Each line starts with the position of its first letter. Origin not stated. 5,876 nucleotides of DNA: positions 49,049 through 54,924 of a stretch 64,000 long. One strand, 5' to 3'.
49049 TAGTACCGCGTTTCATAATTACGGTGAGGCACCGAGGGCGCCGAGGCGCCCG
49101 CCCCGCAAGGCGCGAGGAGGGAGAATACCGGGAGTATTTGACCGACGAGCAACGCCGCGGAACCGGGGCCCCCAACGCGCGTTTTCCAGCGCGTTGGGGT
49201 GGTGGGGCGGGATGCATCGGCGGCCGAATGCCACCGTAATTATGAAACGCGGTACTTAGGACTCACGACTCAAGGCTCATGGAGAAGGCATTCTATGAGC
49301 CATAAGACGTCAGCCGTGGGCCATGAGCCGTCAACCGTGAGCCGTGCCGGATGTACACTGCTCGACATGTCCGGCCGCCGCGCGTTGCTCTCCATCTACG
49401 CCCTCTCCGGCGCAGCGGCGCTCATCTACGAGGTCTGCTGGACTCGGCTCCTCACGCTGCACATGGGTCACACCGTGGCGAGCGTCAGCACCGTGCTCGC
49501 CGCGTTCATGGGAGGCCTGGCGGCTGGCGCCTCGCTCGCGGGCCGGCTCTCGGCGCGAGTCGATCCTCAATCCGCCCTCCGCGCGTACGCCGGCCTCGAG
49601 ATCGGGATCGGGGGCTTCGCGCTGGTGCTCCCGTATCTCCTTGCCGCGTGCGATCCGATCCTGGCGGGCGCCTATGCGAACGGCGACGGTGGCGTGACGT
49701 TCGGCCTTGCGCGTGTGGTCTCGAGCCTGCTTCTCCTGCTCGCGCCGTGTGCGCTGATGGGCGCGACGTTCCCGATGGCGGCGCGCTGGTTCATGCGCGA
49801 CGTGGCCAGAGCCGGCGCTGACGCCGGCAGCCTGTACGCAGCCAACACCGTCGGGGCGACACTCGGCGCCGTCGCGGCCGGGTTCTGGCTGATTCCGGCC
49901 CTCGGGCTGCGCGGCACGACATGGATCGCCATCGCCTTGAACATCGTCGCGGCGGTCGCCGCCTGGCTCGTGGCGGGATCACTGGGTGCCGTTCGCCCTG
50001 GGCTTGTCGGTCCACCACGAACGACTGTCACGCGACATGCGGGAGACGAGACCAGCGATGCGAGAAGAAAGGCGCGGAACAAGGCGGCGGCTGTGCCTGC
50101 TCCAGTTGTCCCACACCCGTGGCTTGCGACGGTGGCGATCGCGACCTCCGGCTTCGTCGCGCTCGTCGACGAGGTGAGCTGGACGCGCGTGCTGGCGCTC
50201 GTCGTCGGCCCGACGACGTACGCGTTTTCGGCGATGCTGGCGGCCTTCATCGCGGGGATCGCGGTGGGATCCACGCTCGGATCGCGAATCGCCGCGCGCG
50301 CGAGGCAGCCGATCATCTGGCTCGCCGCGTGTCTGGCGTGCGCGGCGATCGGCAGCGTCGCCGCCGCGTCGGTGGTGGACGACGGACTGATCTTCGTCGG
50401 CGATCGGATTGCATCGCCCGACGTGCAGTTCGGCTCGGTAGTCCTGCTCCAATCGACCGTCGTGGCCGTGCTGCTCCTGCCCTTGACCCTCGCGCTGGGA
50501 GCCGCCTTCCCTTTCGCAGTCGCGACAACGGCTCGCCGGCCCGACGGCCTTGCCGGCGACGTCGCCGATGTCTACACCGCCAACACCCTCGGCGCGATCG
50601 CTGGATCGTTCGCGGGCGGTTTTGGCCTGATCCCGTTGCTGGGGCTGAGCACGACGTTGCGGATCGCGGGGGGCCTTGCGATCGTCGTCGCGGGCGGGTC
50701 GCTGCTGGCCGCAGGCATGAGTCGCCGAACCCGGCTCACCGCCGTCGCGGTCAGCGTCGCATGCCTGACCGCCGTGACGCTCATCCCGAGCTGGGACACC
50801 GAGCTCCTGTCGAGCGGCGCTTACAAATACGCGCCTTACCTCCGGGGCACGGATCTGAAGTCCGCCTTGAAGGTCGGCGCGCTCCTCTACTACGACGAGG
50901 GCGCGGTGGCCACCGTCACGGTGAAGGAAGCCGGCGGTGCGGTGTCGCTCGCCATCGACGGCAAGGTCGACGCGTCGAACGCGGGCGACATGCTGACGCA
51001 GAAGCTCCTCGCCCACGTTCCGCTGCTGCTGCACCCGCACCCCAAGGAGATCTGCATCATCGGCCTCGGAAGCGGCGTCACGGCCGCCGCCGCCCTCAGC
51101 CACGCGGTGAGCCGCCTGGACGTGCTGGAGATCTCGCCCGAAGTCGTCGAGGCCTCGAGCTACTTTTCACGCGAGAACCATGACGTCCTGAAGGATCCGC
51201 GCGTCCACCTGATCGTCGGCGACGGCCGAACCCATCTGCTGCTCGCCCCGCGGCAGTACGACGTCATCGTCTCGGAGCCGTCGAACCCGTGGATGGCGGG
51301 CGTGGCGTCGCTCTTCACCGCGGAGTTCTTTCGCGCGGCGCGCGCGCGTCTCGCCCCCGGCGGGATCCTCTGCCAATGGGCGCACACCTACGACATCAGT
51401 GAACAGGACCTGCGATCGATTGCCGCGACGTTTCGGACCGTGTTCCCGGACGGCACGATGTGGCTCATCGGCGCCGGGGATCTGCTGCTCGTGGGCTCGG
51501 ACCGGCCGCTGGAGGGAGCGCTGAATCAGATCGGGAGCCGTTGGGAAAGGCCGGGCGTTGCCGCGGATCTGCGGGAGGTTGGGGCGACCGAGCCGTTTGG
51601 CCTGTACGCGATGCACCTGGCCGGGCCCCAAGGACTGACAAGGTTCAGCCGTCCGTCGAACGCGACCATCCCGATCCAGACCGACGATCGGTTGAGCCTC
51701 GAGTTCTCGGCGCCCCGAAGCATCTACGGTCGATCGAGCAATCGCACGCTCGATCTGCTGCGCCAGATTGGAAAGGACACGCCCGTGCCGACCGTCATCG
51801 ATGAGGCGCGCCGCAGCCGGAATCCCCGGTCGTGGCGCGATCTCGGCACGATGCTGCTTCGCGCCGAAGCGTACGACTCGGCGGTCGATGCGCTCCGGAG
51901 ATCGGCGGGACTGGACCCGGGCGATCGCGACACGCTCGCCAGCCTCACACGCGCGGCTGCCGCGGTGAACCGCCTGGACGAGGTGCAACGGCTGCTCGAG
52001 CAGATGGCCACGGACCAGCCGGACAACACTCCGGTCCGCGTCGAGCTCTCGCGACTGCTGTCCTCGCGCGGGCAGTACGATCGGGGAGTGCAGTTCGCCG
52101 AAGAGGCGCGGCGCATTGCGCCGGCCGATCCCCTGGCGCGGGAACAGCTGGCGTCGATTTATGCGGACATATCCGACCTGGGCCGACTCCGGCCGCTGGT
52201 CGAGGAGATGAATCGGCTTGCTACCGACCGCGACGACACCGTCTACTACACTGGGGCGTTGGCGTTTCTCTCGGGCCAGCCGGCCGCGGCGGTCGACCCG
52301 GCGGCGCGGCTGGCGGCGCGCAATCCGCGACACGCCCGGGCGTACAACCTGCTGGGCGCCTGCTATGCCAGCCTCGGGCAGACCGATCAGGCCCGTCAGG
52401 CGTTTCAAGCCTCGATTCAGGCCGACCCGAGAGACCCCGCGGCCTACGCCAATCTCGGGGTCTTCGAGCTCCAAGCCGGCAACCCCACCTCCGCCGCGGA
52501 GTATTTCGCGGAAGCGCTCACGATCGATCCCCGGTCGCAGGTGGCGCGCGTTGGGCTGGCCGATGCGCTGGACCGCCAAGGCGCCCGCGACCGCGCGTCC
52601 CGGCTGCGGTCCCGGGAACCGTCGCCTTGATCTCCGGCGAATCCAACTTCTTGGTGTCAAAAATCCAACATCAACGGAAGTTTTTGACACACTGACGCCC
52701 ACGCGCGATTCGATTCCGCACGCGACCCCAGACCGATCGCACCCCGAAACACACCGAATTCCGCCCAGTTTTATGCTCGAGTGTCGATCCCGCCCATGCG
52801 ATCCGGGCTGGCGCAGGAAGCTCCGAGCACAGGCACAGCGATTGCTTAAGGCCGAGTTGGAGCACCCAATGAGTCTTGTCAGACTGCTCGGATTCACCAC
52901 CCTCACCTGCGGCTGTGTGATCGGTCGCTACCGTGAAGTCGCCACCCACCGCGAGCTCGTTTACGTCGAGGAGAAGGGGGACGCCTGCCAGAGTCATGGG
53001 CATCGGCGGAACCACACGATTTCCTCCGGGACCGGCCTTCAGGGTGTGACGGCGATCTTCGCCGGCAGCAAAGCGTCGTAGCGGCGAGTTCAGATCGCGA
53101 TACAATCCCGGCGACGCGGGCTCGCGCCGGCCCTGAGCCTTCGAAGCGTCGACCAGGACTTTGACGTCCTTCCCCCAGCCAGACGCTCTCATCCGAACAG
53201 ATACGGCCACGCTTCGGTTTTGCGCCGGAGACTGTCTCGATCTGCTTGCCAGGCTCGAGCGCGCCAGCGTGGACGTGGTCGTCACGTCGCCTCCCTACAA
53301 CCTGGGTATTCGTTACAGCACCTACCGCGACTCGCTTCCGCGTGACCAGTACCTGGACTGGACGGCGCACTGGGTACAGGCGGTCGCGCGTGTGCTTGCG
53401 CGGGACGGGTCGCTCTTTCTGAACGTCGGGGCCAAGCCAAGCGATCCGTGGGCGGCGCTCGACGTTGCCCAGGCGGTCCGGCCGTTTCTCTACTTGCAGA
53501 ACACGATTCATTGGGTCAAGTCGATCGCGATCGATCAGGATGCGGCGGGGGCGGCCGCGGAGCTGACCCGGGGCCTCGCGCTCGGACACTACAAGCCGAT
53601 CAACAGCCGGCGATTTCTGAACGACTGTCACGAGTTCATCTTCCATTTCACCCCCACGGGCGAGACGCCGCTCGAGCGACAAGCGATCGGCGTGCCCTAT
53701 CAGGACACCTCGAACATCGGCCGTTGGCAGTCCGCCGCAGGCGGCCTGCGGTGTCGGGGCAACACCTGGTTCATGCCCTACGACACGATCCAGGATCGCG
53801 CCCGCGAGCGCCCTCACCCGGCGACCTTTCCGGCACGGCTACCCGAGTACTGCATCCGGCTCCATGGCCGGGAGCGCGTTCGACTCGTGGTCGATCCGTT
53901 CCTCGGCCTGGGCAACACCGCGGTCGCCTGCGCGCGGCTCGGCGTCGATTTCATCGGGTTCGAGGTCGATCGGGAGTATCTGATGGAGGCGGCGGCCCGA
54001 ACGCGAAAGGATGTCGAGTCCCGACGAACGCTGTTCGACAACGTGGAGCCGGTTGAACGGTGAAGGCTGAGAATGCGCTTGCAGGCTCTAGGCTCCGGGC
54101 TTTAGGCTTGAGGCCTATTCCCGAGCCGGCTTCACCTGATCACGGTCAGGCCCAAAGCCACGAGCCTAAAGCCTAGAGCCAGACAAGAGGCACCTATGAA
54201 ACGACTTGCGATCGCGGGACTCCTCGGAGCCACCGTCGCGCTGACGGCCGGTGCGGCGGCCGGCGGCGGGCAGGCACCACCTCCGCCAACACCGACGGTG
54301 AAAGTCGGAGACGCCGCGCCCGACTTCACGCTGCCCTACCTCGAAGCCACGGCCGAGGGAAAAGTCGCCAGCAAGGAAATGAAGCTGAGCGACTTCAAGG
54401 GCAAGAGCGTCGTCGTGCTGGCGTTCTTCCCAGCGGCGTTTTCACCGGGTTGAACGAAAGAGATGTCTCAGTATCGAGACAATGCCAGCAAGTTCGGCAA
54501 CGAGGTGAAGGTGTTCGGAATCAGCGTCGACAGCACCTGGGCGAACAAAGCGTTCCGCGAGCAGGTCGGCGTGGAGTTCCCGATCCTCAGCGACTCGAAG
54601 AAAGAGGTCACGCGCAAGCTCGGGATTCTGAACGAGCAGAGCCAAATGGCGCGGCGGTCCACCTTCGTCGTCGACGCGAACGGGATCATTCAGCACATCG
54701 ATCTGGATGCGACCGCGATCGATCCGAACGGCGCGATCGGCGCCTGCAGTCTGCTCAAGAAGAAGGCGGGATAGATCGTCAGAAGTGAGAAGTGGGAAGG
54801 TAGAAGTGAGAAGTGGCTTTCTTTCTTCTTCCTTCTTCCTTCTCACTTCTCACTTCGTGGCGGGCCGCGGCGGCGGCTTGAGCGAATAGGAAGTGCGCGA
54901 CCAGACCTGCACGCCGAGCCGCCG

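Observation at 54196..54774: Peroxiredoxin with in-frame TGA at the catalytic cysteine: likely an exported selenocysteine-containing PrxQ/BCP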

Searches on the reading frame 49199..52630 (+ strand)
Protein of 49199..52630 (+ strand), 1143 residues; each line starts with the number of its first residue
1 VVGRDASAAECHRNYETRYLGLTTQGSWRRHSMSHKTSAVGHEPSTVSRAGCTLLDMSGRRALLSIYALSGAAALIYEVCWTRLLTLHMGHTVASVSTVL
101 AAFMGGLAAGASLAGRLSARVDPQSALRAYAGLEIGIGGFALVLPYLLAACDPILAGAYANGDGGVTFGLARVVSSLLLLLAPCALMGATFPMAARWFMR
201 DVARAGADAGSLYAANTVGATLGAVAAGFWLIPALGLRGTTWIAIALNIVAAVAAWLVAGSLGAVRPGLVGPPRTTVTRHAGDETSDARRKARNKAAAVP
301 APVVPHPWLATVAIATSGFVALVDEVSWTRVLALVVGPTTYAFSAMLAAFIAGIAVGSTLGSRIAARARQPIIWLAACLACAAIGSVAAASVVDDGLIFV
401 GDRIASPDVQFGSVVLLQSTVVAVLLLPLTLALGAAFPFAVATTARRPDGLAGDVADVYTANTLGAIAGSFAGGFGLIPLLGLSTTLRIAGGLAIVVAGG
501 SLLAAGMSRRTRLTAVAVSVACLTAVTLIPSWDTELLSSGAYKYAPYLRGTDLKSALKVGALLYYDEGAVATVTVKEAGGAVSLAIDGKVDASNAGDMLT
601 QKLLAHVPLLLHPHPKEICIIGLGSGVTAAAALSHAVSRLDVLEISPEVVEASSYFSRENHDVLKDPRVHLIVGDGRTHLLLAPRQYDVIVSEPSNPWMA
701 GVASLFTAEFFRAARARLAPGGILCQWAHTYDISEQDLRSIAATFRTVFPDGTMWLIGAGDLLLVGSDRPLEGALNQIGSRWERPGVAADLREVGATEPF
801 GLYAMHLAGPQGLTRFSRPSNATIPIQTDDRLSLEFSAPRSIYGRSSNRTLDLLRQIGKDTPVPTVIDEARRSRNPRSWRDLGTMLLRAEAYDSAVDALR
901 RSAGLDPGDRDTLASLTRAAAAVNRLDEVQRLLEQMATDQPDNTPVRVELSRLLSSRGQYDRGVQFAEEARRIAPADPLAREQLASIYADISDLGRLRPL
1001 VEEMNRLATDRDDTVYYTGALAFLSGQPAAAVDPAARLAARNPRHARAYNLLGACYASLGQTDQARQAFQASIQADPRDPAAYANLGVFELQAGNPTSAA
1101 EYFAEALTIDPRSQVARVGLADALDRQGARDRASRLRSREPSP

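Call 24: search_protein_families(library=pfam, proteins=[window:49199-52630:+], max_evalue=0.00001)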
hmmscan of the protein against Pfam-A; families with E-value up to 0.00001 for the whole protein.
window:49199-52630:+ (1143 aa): 12 families
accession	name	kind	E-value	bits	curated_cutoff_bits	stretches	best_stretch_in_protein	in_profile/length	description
PF14559.12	TPR_19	-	8e-23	81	25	2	1091-1135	2-46/68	Tetratricopeptide repeat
PF01564.23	Spermine_synth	-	2.5e-21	76.5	22.9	1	600-750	4-154/186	Spermine/spermidine synthase domain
PF13428.12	TPR_14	-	1.4e-17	62.9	23.5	0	1047-1087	2-42/44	Tetratricopeptide repeat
PF07719.23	TPR_2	-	3.8e-16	58.3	27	0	1046-1079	1-34/34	Tetratricopeptide repeat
PF00515.34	TPR_1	-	7e-16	57.7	27.8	1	1046-1079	1-34/34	Tetratricopeptide repeat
PF13431.12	TPR_17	-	8.7e-16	57.3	24.4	0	1039-1067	6-34/34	Tetratricopeptide repeat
PF13432.12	TPR_16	-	4.3e-15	56.3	32.7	2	1058-1112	9-63/65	Tetratricopeptide repeat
PF13181.12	TPR_8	-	3.4e-13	49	25.7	0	1046-1078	1-33/34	Tetratricopeptide repeat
PF23914.1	TPR_CcmH_CycH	-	1.3e-11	45.1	42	0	873-975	47-152/158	Cytochrome c-type biogenesis protein H TPR domain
PF13424.12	TPR_12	-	1.4e-08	35.2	30.1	1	1046-1110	3-75/77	Tetratricopeptide repeat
PF13371.12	TPR_9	-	5.5e-08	33.2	35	0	1029-1083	12-66/73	Tetratricopeptide repeat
PF12895.13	ANAPC3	-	1.4e-07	32.1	27.2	0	1009-1070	20-80/82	Anaphase-promoting complex, cyclosome, subunit 3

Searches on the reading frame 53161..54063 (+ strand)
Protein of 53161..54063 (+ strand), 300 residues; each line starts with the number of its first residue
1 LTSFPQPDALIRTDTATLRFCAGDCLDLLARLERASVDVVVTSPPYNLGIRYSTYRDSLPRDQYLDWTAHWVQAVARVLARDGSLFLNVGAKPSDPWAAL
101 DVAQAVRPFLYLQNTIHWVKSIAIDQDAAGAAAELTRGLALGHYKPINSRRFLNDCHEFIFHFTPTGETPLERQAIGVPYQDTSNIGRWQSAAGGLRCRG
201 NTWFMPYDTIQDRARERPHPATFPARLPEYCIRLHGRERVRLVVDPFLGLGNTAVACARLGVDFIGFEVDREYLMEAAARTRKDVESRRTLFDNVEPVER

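Call 24: search_protein_families(library=pfam, proteins=[window:53161-54063:+], max_evalue=0.00001)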
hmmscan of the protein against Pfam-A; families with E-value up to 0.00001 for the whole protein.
window:53161-54063:+ (300 aa): 1 family
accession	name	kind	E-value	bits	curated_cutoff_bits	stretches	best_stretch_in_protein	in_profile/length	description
PF01555.25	N6_N4_Mtase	-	9.5e-38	130.8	26.7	1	37-277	1-219/221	DNA methylase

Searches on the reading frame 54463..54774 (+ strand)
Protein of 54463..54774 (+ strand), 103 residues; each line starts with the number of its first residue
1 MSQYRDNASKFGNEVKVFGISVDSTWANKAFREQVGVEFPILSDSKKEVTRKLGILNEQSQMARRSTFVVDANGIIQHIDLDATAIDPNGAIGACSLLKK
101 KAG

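Call 40: find_encoding_contigs(protein=window:54463-54774:+, flank=10000, max_places=4)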
Protein window:54463-54774:+ (103 aa): 2 contigs read that carry it; 2 places shown.
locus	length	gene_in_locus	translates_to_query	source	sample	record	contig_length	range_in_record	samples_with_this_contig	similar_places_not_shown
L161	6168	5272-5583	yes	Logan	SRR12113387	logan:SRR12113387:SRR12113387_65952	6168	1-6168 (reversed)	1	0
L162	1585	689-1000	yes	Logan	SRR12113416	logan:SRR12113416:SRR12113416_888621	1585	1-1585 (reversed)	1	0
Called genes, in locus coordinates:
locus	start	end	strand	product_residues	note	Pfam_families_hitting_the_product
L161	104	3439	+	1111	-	PF01564:Spermine_synth, PF14559:TPR_19 (weak), PF13432:TPR_16 (weak), PF14559:TPR_19 (weak), PF00515:TPR_1 (weak), PF07719:TPR_2 (weak), PF13424:TPR_12 (weak), PF13432:TPR_16, +7 more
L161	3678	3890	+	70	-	-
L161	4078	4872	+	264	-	PF01555:N6_N4_Mtase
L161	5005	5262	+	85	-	PF00578:AhpC-TSA, PF08534:Redoxin (weak)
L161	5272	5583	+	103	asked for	PF00578:AhpC-TSA, PF08534:Redoxin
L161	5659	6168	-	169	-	?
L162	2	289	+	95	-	?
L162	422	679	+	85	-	PF00578:AhpC-TSA, PF08534:Redoxin (weak)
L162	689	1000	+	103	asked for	PF00578:AhpC-TSA, PF08534:Redoxin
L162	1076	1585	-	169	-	?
